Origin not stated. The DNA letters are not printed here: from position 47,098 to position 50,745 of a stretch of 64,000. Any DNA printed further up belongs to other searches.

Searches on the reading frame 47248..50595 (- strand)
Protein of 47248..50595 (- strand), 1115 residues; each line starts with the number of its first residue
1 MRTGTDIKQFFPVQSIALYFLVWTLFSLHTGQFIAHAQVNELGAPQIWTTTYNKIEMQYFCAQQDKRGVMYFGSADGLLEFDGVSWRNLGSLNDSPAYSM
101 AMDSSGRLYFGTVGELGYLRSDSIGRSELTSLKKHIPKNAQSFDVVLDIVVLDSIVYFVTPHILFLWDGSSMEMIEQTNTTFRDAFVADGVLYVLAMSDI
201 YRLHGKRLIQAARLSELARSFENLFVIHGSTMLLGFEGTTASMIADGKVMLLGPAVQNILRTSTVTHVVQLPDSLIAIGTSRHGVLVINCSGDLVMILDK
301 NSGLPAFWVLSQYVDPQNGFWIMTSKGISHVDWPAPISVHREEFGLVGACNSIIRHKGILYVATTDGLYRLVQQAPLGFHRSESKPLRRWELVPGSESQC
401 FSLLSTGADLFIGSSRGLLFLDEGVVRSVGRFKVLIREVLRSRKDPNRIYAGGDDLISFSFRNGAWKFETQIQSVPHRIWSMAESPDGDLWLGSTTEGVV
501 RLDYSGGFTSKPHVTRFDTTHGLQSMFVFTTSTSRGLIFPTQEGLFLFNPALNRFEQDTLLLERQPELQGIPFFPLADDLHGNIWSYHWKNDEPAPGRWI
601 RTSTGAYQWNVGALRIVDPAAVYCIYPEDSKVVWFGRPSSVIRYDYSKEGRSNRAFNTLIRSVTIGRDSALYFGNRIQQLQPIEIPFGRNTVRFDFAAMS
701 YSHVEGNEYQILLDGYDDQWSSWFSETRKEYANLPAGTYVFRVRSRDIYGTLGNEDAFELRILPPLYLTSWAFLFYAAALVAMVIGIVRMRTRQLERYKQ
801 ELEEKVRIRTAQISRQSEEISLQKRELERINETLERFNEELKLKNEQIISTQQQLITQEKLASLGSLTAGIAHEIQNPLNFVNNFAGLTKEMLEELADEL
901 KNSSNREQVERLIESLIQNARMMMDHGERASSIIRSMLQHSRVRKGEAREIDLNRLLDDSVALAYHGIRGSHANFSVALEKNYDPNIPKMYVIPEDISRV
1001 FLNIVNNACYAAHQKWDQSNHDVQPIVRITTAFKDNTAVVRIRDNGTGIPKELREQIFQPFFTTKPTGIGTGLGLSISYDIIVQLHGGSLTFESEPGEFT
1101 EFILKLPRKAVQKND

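Call 87: search_protein_families(library=padloc, proteins=[window:47248-50595:-], max_evalue=0.001)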
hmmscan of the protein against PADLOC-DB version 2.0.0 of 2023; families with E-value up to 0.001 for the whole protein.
window:47248-50595:- (1115 aa): 0 families

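Call 88: search_protein_families(library=pfam, proteins=[window:47248-50595:-], max_evalue=0.001)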
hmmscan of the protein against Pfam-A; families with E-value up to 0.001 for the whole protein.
window:47248-50595:- (1115 aa): 5 families
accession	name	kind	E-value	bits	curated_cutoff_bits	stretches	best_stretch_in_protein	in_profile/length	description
PF02518.31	HATPase_c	-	9.6e-23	81.2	26.4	1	995-1109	4-110/111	Histidine kinase-, DNA gyrase B-, and HSP90-like ATPase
PF07494.17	Reg_prop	-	1.2e-12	46.9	20.4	0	91-113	1-23/24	Two component regulator propeller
PF07495.19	Y_Y_Y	-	1.2e-08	35.2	26.6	1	701-761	2-61/65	Y_Y_Y domain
PF00512.31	HisKA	-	2.8e-05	24.5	26.9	1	864-942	2-62/66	His Kinase A (phospho-acceptor) domain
PF14501.12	HATPase_c_5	-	3e-05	24.3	22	1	995-1103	4-99/102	GHKL domain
